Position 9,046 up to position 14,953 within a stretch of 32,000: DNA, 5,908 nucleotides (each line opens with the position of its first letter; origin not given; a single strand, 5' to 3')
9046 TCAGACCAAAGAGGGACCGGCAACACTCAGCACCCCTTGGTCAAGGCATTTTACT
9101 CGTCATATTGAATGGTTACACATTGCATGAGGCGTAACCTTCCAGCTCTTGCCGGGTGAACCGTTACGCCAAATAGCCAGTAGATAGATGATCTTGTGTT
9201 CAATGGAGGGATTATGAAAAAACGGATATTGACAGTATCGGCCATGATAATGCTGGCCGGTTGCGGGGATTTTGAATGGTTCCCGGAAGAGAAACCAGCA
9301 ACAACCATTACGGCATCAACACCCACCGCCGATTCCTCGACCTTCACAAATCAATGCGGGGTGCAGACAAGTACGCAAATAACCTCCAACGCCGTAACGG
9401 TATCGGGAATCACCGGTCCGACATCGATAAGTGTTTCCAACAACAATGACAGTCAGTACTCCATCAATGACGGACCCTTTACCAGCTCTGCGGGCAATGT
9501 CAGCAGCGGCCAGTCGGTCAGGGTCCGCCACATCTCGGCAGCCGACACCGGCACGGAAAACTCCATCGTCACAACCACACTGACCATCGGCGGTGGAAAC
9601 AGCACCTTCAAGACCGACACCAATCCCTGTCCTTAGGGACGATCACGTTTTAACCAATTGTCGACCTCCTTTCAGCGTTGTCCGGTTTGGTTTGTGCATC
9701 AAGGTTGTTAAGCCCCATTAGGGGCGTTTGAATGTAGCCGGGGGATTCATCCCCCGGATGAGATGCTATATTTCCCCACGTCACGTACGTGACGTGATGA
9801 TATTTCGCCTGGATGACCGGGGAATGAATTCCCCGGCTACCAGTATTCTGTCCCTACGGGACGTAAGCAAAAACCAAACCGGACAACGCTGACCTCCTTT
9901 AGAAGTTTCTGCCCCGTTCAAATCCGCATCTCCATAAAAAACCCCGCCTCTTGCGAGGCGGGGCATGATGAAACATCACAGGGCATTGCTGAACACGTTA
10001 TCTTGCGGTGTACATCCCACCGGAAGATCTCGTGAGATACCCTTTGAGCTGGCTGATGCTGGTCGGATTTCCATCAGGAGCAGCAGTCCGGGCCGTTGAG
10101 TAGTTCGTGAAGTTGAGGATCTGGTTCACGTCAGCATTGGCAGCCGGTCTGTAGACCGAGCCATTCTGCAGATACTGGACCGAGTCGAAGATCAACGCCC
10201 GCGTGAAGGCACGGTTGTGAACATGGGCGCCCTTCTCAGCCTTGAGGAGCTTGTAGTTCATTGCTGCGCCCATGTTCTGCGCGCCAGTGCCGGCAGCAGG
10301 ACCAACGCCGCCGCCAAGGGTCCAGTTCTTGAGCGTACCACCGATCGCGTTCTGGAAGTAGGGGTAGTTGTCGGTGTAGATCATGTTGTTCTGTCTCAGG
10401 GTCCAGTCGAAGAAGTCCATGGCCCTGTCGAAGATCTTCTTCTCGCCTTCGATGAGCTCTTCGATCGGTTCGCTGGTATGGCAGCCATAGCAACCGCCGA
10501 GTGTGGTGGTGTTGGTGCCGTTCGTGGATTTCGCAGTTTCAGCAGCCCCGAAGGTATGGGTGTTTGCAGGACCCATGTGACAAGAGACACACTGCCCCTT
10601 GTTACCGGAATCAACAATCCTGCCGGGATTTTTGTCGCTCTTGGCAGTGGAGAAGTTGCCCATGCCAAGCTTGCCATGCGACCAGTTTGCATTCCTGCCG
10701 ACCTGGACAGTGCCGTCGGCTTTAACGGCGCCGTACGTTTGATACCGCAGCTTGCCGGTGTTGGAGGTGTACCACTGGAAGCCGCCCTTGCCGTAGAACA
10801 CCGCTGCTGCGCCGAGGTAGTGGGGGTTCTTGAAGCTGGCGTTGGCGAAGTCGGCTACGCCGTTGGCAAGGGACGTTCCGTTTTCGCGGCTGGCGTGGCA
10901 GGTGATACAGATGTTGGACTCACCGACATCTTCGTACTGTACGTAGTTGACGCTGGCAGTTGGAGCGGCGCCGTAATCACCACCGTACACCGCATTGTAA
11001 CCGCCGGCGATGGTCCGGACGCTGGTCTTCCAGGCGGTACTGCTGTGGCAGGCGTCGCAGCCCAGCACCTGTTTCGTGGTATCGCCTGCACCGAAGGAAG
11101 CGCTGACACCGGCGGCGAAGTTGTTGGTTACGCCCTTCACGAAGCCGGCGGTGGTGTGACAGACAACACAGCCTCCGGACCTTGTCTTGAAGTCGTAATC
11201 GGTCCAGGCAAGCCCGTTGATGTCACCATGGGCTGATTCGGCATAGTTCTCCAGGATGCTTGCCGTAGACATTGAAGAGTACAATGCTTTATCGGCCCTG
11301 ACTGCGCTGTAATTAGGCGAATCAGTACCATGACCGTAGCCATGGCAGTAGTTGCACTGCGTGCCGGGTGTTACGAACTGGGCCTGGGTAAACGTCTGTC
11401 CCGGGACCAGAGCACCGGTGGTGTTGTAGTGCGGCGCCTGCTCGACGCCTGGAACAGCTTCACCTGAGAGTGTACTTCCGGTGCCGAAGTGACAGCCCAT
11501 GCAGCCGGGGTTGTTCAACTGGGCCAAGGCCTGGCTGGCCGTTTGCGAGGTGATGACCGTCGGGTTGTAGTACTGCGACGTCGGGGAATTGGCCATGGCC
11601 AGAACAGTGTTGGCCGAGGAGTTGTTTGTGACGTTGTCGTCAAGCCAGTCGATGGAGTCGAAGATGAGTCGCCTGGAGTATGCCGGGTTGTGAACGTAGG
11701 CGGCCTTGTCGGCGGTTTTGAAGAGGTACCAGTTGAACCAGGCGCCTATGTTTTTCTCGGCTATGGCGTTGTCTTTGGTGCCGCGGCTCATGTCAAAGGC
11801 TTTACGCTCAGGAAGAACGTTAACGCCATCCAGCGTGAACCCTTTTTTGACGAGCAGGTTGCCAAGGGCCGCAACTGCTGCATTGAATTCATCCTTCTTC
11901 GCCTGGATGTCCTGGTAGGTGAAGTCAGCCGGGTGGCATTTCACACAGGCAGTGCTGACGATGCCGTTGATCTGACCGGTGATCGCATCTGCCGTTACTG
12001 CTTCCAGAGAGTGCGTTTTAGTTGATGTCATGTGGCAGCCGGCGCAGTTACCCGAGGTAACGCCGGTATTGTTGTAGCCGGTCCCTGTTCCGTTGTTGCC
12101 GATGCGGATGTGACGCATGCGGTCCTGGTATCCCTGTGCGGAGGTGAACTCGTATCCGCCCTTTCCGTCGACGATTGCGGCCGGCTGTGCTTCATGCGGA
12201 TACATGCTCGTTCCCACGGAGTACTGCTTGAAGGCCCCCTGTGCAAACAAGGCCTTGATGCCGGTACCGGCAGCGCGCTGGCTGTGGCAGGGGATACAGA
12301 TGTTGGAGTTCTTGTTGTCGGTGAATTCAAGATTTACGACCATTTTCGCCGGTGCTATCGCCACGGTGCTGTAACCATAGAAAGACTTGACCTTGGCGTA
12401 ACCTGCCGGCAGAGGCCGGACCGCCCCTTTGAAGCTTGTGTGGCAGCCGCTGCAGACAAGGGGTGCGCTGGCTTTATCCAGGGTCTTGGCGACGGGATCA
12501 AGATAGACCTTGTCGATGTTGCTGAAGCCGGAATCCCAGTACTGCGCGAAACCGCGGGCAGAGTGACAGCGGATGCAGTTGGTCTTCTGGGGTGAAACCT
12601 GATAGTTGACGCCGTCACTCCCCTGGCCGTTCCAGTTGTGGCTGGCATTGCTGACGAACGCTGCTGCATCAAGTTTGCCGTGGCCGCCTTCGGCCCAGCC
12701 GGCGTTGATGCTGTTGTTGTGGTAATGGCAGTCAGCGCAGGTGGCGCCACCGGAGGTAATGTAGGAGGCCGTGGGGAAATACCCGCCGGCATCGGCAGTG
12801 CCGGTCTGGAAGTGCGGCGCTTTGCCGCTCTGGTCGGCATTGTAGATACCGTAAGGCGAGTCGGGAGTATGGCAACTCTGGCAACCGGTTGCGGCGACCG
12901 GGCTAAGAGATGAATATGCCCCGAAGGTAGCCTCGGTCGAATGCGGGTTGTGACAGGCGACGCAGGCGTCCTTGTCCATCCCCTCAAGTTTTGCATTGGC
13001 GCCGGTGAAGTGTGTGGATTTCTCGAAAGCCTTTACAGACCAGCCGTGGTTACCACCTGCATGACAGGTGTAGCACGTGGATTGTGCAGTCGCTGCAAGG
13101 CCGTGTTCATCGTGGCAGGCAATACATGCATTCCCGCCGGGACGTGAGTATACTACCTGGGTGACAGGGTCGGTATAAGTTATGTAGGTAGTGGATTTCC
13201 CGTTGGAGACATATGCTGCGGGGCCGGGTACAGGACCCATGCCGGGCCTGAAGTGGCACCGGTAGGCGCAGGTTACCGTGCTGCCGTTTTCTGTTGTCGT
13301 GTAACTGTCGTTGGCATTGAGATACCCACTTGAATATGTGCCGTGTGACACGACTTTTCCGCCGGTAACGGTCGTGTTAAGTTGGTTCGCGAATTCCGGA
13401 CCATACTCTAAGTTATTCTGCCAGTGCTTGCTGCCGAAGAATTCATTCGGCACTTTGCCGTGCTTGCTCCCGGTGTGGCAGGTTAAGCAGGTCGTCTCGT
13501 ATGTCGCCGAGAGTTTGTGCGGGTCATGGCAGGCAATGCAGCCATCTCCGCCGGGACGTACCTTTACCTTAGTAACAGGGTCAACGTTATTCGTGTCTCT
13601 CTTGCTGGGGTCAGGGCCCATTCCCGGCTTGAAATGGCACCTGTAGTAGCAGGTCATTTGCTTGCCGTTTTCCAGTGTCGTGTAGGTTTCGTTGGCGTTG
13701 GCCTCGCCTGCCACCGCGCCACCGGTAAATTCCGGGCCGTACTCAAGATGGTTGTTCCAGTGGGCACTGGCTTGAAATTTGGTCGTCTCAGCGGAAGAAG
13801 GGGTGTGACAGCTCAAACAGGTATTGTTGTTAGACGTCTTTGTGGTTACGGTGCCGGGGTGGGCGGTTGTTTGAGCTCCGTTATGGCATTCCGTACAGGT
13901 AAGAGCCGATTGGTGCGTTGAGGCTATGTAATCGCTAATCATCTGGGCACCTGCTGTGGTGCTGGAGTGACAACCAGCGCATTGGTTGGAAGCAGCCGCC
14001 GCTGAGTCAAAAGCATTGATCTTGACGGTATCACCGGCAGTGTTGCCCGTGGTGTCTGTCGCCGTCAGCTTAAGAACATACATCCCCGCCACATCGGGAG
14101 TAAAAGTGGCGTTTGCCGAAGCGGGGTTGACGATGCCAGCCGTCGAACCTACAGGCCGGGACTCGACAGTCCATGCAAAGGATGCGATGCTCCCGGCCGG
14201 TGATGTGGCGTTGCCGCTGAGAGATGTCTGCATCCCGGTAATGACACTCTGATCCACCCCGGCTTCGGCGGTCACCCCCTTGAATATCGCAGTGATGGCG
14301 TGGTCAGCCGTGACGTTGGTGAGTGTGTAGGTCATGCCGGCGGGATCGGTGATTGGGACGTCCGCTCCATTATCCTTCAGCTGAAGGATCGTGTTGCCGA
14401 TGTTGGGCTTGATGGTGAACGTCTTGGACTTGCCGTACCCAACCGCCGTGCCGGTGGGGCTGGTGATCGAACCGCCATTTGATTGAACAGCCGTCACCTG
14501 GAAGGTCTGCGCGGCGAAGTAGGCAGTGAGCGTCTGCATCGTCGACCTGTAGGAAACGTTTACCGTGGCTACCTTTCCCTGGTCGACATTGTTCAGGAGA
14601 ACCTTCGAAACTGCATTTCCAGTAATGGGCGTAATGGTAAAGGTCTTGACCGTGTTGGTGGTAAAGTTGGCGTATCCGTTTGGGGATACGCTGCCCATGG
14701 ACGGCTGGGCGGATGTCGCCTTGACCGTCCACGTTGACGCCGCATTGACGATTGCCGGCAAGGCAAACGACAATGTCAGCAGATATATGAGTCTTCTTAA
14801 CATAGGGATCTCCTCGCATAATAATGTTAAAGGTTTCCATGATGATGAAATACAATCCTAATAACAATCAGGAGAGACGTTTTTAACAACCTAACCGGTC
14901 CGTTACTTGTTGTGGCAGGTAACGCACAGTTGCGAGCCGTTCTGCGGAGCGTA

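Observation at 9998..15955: Tetrahaem 'doubled-CXXCH' cytochrome plus a 1601-aa, ~24-haem cytochrome with Ig-like head, under its own sigma-54 promoter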

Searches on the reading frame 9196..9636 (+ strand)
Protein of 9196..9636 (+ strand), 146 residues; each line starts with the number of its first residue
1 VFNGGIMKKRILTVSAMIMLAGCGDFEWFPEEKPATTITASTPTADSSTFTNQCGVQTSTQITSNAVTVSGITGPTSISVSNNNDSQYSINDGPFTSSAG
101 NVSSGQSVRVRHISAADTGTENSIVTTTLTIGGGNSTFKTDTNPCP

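Call 42: search_protein_families(library=pfam, proteins=[window:9196-9636:+], max_evalue=0.001)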
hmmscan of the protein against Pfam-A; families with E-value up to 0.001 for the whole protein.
window:9196-9636:+ (146 aa): 0 families

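Call 52: search_protein_families(library=pfam, proteins=[window:9196-9636:+], max_evalue=5)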
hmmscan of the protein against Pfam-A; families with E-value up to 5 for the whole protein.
window:9196-9636:+ (146 aa): 2 families
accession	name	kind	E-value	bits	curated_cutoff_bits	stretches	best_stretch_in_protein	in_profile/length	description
PF08139.17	LPAM_1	-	0.019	15.8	20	1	7-23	1-17/18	Prokaryotic membrane lipoprotein lipid attachment site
PF21656.2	DUF6859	-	0.11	12.9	27.1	1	15-53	54-92/96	Domain of unknown function (DUF6859)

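Call 88: search_protein_families(library=ncbifam, proteins=[window:9196-9636:+], max_evalue=0.01)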
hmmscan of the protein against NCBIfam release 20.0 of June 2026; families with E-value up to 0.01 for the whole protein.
window:9196-9636:+ (146 aa): 0 families

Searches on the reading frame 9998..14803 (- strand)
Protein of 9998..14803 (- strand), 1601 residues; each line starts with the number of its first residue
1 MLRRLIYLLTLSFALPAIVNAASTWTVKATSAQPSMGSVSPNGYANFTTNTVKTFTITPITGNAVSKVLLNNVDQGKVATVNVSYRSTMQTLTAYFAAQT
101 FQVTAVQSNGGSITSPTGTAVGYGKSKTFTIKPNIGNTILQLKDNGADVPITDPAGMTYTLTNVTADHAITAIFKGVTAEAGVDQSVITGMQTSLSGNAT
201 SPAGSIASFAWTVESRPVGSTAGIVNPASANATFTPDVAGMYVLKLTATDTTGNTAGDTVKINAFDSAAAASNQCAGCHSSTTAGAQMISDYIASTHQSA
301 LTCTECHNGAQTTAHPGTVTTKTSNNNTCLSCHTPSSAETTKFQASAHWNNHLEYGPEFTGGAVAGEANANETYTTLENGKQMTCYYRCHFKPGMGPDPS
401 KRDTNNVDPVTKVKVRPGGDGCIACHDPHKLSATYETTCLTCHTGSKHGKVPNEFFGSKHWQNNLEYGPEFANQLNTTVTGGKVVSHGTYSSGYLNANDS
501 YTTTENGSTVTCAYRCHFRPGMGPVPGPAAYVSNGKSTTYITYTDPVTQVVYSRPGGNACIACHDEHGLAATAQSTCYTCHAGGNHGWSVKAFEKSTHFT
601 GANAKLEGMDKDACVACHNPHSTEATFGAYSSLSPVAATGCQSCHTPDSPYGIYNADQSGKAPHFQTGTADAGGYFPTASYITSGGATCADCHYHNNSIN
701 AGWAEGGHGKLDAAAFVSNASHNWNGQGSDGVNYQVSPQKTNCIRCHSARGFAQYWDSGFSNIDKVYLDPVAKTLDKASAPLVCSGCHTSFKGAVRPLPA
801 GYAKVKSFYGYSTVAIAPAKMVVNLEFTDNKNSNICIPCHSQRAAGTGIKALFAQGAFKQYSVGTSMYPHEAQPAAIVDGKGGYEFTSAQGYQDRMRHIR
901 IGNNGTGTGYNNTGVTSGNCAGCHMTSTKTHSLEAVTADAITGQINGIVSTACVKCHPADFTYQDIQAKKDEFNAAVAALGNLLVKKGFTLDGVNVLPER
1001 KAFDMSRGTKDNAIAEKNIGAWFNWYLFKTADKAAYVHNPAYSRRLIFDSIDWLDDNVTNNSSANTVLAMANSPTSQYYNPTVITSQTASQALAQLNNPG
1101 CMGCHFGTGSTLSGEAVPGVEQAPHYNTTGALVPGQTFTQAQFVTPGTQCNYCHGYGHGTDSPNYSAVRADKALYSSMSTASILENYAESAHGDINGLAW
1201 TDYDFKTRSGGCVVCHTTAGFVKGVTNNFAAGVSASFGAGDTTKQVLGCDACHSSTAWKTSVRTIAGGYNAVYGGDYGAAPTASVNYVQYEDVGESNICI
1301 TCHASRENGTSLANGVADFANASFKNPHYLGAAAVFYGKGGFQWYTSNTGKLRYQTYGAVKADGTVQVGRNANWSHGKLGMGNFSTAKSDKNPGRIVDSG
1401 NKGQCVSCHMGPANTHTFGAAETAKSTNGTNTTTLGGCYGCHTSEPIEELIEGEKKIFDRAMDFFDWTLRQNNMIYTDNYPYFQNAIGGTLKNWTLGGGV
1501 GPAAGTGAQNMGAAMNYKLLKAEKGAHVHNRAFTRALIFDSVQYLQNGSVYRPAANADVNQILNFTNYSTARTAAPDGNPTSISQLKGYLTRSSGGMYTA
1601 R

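Call 5: search_protein_families(library=pfam, proteins=[window:9998-14803:-], max_evalue=0.01)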
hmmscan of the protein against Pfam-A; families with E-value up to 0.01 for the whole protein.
window:9998-14803:- (1601 aa): 4 families
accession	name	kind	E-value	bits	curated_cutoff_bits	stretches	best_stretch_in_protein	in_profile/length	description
PF14522.11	Cytochrome_C7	-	1.7e-24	85.9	24.8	1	270-334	11-67/67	Cytochrome c7 and related cytochrome c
PF09699.15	Paired_CXXCH_1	-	2.3e-12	46.8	20.6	0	302-335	8-38/41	Doubled CXXCH motif (Paired_CXXCH_1)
PF14537.11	Cytochrom_c3_2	-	3.4e-12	47.1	25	0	267-334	21-79/79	Cytochrome c3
PF22352.2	K319L-like_PKD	-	1e-11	45.1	27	1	181-263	1-83/84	K319L-like, PKD domain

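Call 6: search_protein_families(library=ncbifam, proteins=[window:9998-14803:-], max_evalue=0.01)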
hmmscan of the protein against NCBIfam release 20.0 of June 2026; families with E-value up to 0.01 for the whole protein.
window:9998-14803:- (1601 aa): 6 families
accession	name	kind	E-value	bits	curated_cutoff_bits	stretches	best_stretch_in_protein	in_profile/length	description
TIGR03153.1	cytochr_NrfH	equivalog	4.3e-07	30.1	134.2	0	686-749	52-111/138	cytochrome c nitrite reductase small subunit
NF041321.1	Alpha-amyl_MalA_Halo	equivalog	1.3e-06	27.1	875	1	206-300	26-114/666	alpha-amylase MalA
NF041028.1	decahem_GSU2203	exception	0.00018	20.8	325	0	271-444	147-296/317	GSU2203 family decaheme c-type cytochrome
NF045713.1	CxxCH_16_HmcA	equivalog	0.00024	19.8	400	0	558-697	112-256/541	sulfate respiration complex hexadecaheme cytochrome HmcA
TIGR01905.1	paired_CXXCH_1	subfamily_domain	0.0021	18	25.2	0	302-334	8-37/41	doubled CXXCH domain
TIGR03507.1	decahem_SO1788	subfamily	0.0061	15.1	209.3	0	272-359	243-328/672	OmcA/MtrC family decaheme c-type cytochrome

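Call 8: search_solved_structures(query=window:9998-14803:-, max_evalue=1, show_alignments=2)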
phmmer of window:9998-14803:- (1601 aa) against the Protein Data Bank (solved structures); distinct sequences matched with E-value up to 1: 1.
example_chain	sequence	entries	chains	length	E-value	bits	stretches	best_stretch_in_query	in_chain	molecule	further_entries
6h5l_A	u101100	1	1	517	0.84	10.5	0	417-461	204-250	Similar to hydroxylamine oxidoreductase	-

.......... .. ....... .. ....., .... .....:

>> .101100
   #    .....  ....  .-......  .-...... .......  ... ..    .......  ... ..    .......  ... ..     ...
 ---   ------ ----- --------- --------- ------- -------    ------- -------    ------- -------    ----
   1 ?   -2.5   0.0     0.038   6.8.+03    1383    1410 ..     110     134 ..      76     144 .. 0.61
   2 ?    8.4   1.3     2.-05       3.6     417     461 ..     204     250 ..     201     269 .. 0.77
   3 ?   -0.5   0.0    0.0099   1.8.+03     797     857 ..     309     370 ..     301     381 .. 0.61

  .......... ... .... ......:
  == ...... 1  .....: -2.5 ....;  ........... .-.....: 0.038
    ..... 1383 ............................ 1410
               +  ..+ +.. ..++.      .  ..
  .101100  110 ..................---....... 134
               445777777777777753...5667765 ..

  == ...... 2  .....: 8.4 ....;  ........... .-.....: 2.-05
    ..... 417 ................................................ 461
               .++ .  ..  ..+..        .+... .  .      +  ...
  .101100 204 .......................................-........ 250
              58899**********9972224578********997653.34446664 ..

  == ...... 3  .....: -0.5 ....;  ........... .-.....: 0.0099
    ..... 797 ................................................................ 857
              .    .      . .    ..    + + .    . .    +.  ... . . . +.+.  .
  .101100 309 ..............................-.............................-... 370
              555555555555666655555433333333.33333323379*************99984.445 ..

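Call 15: find_homologous_proteins(query=window:9998-14803:-, max_evalue=0.00001)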
Query window:9998-14803:- (1601 aa): 57 proteins with E <= 0.00001 among 8000 candidates.
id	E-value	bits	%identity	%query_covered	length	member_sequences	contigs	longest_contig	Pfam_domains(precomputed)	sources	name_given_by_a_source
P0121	0.0e+0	3631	98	100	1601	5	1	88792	PF09699.16,PF14537.12,PF22352.3,PF14522.12,PF22113.2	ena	-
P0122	0.0e+0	3133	72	100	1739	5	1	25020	PF09699.16,PF14537.12,PF22352.3,PF14522.12,PF22113.2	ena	-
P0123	0.0e+0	2074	61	100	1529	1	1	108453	PF14537.12,PF22352.3,PF02085.22,PF14522.12,PF22113.2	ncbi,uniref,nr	ncbi:hypothetical protein [Geotalea sp. SG265]|uniref:hypothetical protein n=1 Tax=Geotalea sp. SG26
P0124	0.0e+0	1936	59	96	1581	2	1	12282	PF09699.16,PF14537.12,PF22352.3,PF14522.12,PF22113.2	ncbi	-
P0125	0.0e+0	1411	48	97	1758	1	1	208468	PF09699.16,PF14537.12,PF14522.12,PF22113.2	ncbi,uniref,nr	ncbi:hypothetical protein L4X63_19340 [Geomonas sp. Red32]|uniref:hypothetical protein n=1 Tax=Geomo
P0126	0.0e+0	1384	74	47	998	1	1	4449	PF09699.16,PF14537.12,PF14522.12,PF22113.2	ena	-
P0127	0.0e+0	1253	45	97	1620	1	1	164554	PF09699.16,PF14537.12,PF02335.21,PF14522.12,PF22113.2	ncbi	ncbi:hypothetical protein GMSM_16140 [Geomonas sp. Red276]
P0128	0.0e+0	1163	49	73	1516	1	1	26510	PF09699.16,PF14537.12,PF22352.3,PF13435.12,PF14522.12,PF22113.2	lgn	-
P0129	0.0e+0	1144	41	80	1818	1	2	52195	PF09699.16,PF14537.12,PF22352.3,PF02085.22,PF14522.12,PF22113.2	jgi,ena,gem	-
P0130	0.0e+0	1040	38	80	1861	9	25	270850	PF09699.16,PF14537.12,PF02085.22,PF14522.12,PF22113.2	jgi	jgi:hypothetical protein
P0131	3.8e-223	762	36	82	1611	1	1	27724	PF09699.16,PF14537.12,PF02085.22,PF14522.12,PF22113.2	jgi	jgi:hypothetical protein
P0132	5.1e-180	619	33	85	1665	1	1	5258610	PF09699.16,PF14537.12,PF02085.22,PF14522.12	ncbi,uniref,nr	ncbi:cytochrome c3 family protein [Geomonas sp. RF6]|uniref:cytochrome c3 family protein n=1 Tax=Geo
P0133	1.6e-110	389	33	48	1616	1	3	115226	PF14537.12,PF22352.3,PF14522.12,PF22113.2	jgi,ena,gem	-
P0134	2.0e-99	352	35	12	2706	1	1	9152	PF07646.22,PF13418.13,PF24681.2,PF13415.13,PF24981.2,PF01344.32,PF25210.2,PF02470.26,PF07250.18,PF13964.13,PF05494.19,PF18998.7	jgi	-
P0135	3.6e-76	275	32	12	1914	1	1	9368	PF01839.30,PF13517.13,PF07483.17,PF11721.15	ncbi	-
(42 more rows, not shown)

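Call 38: find_related_loci(query=A1, collection=genome_contigs, flank=10000)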
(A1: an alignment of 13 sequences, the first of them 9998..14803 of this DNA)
Query A1 (1601 aa) in genome_contigs; peptide patterns used: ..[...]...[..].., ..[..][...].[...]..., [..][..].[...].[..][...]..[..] (x = any residue, [..] = any of these).
122 stretches matched a pattern; 34 encode a relative of the query (tblastn E <= 1e-3); 34 distinct loci.
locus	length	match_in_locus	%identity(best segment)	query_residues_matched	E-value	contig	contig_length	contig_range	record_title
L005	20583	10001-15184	72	3-1601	0e+0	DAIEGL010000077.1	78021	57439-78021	MAG TPA_asm: Geobacter sp. isolate clean984 k141_236717, whole genome shotgun sequence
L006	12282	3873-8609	58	1-1596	0e+0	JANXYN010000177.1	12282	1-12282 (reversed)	MAG: Geobacteraceae bacterium isolate GL140_3_metabat_43 GL140_3_k141_2318425, whole genome shotgun sequence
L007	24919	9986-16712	50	1-1601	0e+0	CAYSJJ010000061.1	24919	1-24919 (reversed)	MAG TPA_asm: uncultured Geobacter sp. isolate binchicken_co158_41 genome assembly, contig: NODE_1770_length_24919_cov_4.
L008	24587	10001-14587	61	1-1601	0e+0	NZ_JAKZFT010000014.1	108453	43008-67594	Geotalea sp. SG265 Scaffold14, whole genome shotgun sequence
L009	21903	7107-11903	48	46-1593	0e+0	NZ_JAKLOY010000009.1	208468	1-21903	Geomonas sp. Red32 Scaffold9, whole genome shotgun sequence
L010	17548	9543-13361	63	1-1601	0e+0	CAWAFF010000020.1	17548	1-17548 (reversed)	MAG: uncultured delta proteobacterium isolate MFD03638.bin.2.1 genome assembly, contig: contig_1763, whole genome shotgu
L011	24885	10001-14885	37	1-1550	4e-104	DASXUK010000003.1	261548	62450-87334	MAG TPA_asm: Desulfuromonadaceae bacterium isolate SMAG_U4716 k141_344927, whole genome shotgun sequence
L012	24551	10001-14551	28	1-1576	2e-90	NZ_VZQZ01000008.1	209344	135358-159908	Oryzomonas japonica strain Red96 contig8, whole genome shotgun sequence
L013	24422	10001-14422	26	44-1578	7e-80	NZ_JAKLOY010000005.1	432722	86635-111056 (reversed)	Geomonas sp. Red32 Scaffold5, whole genome shotgun sequence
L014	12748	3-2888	34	566-1054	1e-55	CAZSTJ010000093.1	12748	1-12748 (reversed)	MAG TPA_asm: uncultured Geobacter sp. isolate binchicken_co269_122 genome assembly, contig: NODE_4797_length_12748_cov_1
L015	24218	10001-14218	32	18-1550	1e-50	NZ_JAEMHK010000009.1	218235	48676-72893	Geomonas propionica strain Red259 NODE_9_length_218235_cov_201.544404, whole genome shotgun sequence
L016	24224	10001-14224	31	27-1550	1e-49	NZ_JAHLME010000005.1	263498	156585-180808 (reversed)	Geomonas azotofigens strain Red51 Scaffold5, whole genome shotgun sequence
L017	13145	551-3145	31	44-1562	2e-48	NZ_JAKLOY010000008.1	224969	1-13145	Geomonas sp. Red32 Scaffold8, whole genome shotgun sequence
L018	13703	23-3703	31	215-1559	5e-48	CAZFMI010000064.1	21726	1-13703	MAG TPA_asm: uncultured Geomonas sp. isolate binchicken_co220_123 genome assembly, contig: NODE_1467_length_21726_cov_15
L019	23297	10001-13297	30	556-1550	1e-45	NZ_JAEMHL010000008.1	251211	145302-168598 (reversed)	Geomonas anaerohicana strain Red421 NODE_8_length_251211_cov_177.697361, whole genome shotgun sequence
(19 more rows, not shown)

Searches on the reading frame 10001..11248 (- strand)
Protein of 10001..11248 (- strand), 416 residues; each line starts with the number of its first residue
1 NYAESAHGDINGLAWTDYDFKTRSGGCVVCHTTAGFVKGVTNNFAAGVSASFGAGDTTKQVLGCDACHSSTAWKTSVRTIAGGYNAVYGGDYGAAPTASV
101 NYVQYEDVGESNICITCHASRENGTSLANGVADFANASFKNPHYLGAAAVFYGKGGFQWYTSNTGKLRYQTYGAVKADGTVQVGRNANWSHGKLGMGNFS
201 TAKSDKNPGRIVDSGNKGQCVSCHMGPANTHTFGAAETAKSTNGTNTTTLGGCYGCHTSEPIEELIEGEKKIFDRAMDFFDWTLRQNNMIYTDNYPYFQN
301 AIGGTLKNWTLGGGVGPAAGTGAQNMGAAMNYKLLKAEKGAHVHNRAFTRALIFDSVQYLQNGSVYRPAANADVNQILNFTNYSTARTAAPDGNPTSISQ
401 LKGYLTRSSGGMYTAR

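Call 61: search_protein_families(library=pfam, proteins=[window:10001-11248:-], max_evalue=1)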
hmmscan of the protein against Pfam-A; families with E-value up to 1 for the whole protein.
seq(416 aa): 6 families
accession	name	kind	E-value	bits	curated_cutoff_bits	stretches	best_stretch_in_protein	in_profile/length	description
PF14522.11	Cytochrome_C7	-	6.7e-08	32.7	24.8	2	22-118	11-66/67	Cytochrome c7 and related cytochrome c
PF22113.1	Mtrc-MtrF_II-IV_dom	-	5.6e-07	29.7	30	2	20-121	77-166/176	Outer membrane cytochrome MtrC/MtrF-like, domains II/IV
PF14537.11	Cytochrom_c3_2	-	5.9e-06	27.1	25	1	216-258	25-65/79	Cytochrome c3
PF09699.15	Paired_CXXCH_1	-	0.00018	21.5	20.6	1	217-259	6-38/41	Doubled CXXCH motif (Paired_CXXCH_1)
PF09626.15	DHC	-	0.15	13.6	22.2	0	4-34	82-111/116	Dihaem cytochrome c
PF22678.1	Cytochrom_c_NrfB-like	-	0.22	12.5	27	0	220-263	1-46/89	Cytochrome c-type protein NrfB-like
